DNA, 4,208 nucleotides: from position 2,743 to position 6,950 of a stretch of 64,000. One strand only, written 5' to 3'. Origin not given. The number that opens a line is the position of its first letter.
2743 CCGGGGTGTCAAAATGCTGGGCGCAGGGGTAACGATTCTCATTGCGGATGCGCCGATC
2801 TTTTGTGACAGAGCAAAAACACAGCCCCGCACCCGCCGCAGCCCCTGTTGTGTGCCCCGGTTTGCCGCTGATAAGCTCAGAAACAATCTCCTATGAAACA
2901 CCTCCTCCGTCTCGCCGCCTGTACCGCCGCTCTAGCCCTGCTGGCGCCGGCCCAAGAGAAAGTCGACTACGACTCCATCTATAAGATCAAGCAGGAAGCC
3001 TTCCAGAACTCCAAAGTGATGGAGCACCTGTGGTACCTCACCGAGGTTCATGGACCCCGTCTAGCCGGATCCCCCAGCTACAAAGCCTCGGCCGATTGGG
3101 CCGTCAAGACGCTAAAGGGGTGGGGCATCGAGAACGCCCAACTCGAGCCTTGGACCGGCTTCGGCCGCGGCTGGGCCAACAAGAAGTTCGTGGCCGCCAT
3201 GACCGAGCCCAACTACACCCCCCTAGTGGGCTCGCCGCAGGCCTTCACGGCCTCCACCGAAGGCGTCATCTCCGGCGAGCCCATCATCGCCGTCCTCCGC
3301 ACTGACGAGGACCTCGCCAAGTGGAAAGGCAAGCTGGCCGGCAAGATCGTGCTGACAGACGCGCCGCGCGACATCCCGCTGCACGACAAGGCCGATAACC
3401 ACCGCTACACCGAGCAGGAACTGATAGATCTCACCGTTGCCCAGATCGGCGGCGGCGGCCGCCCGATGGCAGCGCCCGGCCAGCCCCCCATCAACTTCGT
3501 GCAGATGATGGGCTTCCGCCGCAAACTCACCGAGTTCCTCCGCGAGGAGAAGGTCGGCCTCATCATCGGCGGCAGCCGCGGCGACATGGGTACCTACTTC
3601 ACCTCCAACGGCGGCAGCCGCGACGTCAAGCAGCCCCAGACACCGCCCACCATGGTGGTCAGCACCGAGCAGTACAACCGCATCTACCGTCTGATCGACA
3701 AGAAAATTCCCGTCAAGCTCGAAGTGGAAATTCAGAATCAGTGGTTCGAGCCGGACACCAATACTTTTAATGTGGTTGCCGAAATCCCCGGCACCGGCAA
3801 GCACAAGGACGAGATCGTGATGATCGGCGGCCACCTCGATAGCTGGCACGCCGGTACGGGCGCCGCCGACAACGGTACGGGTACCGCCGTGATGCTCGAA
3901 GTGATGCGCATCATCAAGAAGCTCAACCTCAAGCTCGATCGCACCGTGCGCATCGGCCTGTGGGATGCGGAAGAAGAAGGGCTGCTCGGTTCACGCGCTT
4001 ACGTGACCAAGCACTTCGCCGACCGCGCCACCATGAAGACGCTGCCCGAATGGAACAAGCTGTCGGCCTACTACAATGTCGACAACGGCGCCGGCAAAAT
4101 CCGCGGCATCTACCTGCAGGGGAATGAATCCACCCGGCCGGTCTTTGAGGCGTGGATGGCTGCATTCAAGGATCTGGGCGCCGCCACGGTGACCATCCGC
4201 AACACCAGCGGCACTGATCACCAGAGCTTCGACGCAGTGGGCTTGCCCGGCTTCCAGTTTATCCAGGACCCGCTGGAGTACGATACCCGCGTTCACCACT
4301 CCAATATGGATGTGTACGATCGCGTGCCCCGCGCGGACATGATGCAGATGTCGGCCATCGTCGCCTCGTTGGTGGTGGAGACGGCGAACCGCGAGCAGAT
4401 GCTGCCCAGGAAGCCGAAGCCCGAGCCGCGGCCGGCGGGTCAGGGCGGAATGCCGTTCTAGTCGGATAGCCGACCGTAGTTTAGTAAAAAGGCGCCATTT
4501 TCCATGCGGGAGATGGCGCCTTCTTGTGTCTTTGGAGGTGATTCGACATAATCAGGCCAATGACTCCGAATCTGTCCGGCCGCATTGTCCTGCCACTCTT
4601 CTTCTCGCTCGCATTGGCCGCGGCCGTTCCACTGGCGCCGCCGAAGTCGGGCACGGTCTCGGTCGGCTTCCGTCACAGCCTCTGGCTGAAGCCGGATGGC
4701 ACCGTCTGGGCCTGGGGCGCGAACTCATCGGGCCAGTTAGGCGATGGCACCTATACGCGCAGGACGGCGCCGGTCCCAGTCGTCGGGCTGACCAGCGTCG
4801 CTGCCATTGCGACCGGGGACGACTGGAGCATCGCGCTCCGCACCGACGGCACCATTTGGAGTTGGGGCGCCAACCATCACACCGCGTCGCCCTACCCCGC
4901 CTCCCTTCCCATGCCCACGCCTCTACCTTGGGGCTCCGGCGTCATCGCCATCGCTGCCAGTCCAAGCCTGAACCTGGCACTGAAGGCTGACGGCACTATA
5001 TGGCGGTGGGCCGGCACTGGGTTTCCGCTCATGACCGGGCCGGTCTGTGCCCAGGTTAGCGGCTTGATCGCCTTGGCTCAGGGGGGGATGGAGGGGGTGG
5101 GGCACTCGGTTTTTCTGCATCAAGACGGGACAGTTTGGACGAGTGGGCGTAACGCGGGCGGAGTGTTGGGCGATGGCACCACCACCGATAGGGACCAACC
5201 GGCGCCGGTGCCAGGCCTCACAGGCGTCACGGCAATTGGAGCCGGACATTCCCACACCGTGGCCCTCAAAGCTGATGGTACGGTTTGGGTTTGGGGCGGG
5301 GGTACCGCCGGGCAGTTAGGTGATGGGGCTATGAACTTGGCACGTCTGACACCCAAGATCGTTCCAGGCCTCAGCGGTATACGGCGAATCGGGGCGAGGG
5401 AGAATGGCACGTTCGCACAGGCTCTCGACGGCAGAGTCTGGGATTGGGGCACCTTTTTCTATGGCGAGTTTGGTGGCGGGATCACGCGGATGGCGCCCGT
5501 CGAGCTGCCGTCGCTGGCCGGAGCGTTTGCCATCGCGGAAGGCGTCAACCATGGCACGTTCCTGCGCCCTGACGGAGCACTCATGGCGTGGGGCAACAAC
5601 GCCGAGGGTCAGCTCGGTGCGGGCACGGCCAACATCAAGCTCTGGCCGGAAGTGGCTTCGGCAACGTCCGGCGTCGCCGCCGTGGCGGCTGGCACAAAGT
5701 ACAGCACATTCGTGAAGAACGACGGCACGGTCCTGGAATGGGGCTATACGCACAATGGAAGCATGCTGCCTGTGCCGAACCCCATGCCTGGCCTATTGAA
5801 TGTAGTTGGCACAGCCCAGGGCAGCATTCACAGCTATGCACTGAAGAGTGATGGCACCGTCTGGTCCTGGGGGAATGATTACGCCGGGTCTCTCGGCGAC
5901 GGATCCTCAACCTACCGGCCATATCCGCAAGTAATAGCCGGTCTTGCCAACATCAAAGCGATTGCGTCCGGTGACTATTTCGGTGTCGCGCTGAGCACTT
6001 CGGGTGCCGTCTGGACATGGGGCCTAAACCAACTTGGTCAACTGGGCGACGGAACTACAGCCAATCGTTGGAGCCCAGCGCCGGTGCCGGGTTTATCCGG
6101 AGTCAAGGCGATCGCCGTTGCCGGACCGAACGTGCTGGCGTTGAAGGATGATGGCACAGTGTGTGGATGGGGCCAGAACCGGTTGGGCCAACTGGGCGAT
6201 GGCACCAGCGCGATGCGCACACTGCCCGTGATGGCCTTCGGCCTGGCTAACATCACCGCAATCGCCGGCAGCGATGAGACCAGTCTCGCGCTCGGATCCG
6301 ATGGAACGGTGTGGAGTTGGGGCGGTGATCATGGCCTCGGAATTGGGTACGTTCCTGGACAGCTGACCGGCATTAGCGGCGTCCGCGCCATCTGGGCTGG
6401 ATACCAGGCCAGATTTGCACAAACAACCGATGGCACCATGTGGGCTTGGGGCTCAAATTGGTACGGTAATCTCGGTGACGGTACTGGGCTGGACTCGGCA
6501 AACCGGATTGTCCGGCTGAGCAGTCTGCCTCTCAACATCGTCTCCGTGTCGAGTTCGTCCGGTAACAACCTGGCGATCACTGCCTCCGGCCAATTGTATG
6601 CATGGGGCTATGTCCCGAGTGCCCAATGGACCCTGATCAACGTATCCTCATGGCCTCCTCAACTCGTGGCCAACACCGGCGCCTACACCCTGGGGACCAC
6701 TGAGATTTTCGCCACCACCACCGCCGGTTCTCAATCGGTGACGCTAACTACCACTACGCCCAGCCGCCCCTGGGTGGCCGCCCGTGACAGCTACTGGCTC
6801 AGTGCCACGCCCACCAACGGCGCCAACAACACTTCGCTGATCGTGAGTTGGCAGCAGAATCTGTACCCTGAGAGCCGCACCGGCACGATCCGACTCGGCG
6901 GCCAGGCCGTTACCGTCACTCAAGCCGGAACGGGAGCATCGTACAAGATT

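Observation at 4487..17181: Head-to-tail array of three ~4.1-kb paralogs encoding giant secreted double-RCC1-propeller proteins with a variable head and constant stalk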

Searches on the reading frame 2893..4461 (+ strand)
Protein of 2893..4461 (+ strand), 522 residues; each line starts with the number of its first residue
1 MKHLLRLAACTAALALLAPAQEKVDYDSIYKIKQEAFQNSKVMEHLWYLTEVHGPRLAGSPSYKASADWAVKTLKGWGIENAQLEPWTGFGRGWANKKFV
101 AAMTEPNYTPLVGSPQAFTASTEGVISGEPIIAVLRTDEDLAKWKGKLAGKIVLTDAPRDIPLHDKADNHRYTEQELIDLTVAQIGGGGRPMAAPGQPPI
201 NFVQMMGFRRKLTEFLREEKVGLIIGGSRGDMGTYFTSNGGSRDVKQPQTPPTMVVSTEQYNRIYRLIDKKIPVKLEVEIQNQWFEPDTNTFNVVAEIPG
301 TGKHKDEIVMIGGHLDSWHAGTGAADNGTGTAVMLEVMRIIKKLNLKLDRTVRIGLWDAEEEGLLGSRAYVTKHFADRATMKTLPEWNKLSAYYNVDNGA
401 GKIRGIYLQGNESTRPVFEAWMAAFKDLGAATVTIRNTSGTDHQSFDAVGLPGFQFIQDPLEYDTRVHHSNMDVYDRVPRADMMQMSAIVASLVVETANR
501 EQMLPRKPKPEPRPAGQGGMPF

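Call 10: search_protein_families(library=pfam, proteins=[window:2893-4461:+], max_evalue=0.001)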
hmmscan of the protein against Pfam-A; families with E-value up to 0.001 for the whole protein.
window:2893-4461:+ (522 aa): 2 families
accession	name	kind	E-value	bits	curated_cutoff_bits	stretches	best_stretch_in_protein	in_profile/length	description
PF04389.22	Peptidase_M28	-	4.2e-35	121.7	21.3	1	293-493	1-192/193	Peptidase family M28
PF01546.33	Peptidase_M20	-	7.9e-07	29.6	24.6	1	321-461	30-177/206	Peptidase family M20/M25/M40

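Call 58: find_related_loci(query=window:2893-4458:+, collection=metagenome_contigs, flank=10000)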
Query window:2893-4458:+ (522 aa) in metagenome_contigs; peptide patterns used: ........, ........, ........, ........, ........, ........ (x = any residue, [..] = any of these).
91 stretches matched a pattern; 35 encode a relative of the query (tblastn E <= 1e-3); 35 distinct loci.
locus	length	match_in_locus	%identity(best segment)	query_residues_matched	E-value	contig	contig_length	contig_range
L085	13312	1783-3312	57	9-514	0e+0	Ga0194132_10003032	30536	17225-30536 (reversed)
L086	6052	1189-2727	55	4-521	0e+0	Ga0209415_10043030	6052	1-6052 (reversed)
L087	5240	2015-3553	55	4-521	0e+0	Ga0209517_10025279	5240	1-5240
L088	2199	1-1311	62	69-502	0e+0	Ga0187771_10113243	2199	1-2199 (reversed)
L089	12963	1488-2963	56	20-504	0e+0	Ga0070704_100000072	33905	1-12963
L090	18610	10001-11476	56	20-504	0e+0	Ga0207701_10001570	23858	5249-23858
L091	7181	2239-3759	56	7-504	0e+0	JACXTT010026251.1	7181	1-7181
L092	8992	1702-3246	55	1-508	0e+0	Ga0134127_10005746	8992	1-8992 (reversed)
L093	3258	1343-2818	56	20-504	0e+0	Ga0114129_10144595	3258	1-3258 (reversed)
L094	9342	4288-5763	56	20-504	5e-180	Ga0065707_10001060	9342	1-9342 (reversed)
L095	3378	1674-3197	54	5-504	0e+0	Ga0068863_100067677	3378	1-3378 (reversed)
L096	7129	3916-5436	54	5-504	9e-178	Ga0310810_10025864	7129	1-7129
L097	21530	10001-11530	54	6-503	1e-175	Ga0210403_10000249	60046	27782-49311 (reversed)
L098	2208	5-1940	54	3-517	0e+0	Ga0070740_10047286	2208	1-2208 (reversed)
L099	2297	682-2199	53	5-503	3e-180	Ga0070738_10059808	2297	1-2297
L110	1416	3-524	93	349-522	9e-115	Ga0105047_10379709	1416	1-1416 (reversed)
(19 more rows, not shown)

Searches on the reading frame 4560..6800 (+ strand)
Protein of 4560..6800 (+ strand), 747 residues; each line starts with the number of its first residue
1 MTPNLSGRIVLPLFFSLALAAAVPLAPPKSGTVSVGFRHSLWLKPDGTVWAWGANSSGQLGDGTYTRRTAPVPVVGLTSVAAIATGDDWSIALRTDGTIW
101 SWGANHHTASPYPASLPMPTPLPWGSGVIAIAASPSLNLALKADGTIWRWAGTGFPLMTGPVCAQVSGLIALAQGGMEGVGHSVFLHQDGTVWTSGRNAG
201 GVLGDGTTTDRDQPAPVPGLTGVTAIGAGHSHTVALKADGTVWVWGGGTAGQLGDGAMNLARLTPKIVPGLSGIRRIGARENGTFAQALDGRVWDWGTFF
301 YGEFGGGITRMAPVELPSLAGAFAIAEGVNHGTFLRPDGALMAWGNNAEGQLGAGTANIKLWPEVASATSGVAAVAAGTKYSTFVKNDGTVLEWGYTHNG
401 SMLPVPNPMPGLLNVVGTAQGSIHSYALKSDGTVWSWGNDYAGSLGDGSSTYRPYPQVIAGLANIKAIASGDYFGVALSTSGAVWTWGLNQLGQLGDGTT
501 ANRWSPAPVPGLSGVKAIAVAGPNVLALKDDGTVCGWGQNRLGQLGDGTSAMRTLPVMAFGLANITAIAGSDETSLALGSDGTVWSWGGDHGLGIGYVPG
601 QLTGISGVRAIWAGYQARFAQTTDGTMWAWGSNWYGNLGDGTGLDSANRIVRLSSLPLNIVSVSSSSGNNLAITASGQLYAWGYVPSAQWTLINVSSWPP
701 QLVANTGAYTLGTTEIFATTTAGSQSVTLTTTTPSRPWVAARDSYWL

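Call 60: predict_structure(alignment_id=A3)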
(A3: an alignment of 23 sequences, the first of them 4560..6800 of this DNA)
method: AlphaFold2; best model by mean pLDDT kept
length: 747 residues; sequences in the alignment: 23
mean_pLDDT: 81.1   pTM: 0.76
mean pLDDT of the five models: 81.1, 79.9, 78.4, 77.8, 73.8
residues with pLDDT >= 90: 359; 70-90: 247; 50-70: 50; < 50: 91
segments of 3 or more residues with pLDDT < 50: 1-22, 153-160, 302-306, 686-698, 706-747
pLDDT, mean of each block of 10 residues (from residue 1): 23 32 74 90 93 90 87 93 90 94 74 77 88 85 87 47 75 80 92 93 95 93 94 95 93 86 94 90 89 85 58 88 82 82 81 79 77 87 90 73 75 93 93 94 84 90 96 95 97 97 96 95 93 96 93 96 95 91 87 72 90 87 93 82 68 89 86 91 58 40 55 37 34 29 24
secondary structure, 60 per line:
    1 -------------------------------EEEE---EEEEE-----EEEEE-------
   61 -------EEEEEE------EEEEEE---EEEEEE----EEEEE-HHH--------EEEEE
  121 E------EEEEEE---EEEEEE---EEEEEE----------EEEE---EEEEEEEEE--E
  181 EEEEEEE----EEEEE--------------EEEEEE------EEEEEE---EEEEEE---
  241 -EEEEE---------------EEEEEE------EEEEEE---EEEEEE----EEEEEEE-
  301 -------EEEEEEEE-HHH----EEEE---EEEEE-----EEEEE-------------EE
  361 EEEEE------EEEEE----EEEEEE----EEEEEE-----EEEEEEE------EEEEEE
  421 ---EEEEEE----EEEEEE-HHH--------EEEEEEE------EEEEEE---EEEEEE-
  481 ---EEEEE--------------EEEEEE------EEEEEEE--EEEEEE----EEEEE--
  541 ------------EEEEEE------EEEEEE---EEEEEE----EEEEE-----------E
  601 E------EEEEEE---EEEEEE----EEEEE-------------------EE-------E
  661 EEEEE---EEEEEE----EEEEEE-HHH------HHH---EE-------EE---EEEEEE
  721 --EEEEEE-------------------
elements in order (helices of 4 or more, strands of 3 or more residues): E32-35 E39-43 E49-53 E68-73 E80-85 E89-94 E99-103 E116-121 E128-133 E137-142 E146-151 E162-165 E169-177 E180-187 E192-196 E211-216 E223-228 E232-237 E242-246 E262-267 E274-279 E283-288 E293-299 E308-315 E324-327 E331-335 E341-345 E359-365 E372-376 E381-386 E391-396 E402-408 E415-420 E424-429 E434-439 E452-458 E465-470 E474-479 E484-488 E503-508 E515-521 E524-529 E534-538 E553-558 E565-570 E574-579 E584-588 E608-613 E617-622 E627-631 E660-665 E669-674 E679-684 E715-720 E723-728

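Call 63: fold_search(model_id=the predicted structure, library=pdb)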
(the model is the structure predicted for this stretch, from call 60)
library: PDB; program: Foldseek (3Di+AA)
matches with E <= 10: 1778; with E <= 0.001: 1382
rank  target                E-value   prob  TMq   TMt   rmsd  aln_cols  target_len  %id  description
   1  4dnu                  2.4e-29  1.00  0.24  0.47  18.3       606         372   18  Crystal structure of the W285A mutant of UVB-resistance protein UVR8 (released 2012-03-07)
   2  6xzn_A                3.9e-29  1.00  0.26  0.47  18.0       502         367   20  Arabidopsis UV-B photoreceptor UVR8 mutant G101S W285A (released 2021-01-13)
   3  4dnv_A                4.9e-29  1.00  0.23  0.42  17.8       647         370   17  Crystal structure of the W285F mutant of UVB-resistance protein UVR8 (released 2012-03-07)
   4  6xzm_A                5.1e-29  1.00  0.26  0.48  17.8       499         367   21  Arabidopsis UV-B photoreceptor UVR8 mutant D96N D107N W285A (released 2021-01-13)
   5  4dnw_A                7.1e-29  1.00  0.24  0.48  17.6       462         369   22  Crystal structure of UVB-resistance protein UVR8 (released 2012-03-07)
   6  4dnv_B                7.9e-29  1.00  0.25  0.49  17.8       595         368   18  Crystal structure of the W285F mutant of UVB-resistance protein UVR8 (released 2012-03-07)
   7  6xzl                  8.8e-29  1.00  0.26  0.48  19.0       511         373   20  Arabidopsis UV-B photoreceptor UVR8 mutant D96N D107N (released 2021-01-13)
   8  4dnw_B                1.2e-28  1.00  0.22  0.42  18.4       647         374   17  Crystal structure of UVB-resistance protein UVR8 (released 2012-03-07)
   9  6xzn_B                3.0e-28  1.00  0.27  0.55  18.2       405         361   26  Arabidopsis UV-B photoreceptor UVR8 mutant G101S W285A (released 2021-01-13)
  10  6dd7_A                3.0e-28  1.00  0.26  0.48  17.9       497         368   20  Crystal structure of plant UVB photoreceptor UVR8 from in situ serial Laue diffraction (released 2018-07-18)
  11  4d9s_A                3.2e-28  1.00  0.26  0.46  18.0       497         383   20  Crystal structure of Arabidopsis thaliana UVR8 (UV Resistance locus 8) (released 2012-04-04)
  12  8gqe_B                3.7e-28  1.00  0.21  0.37  19.0       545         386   20  Crystal structure of the W285A mutant of UVR8 in complex with RUP2 (released 2022-09-14)
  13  4d9s_B                4.6e-28  1.00  0.23  0.42  17.8       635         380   17  Crystal structure of Arabidopsis thaliana UVR8 (UV Resistance locus 8) (released 2012-04-04)
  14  4nc4_A                5.7e-28  1.00  0.24  0.48  17.6       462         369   22  Crystal structure of photoreceptor AtUVR8 mutant W285F and light-induced structural changes at 120K (released 2016-10-26)
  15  7vgg_B                6.4e-27  1.00  0.19  0.37  19.3       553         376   20  Cryo-EM structure of Ultraviolet-B activated UVR8 in complex with COP1 (released 2022-05-04)
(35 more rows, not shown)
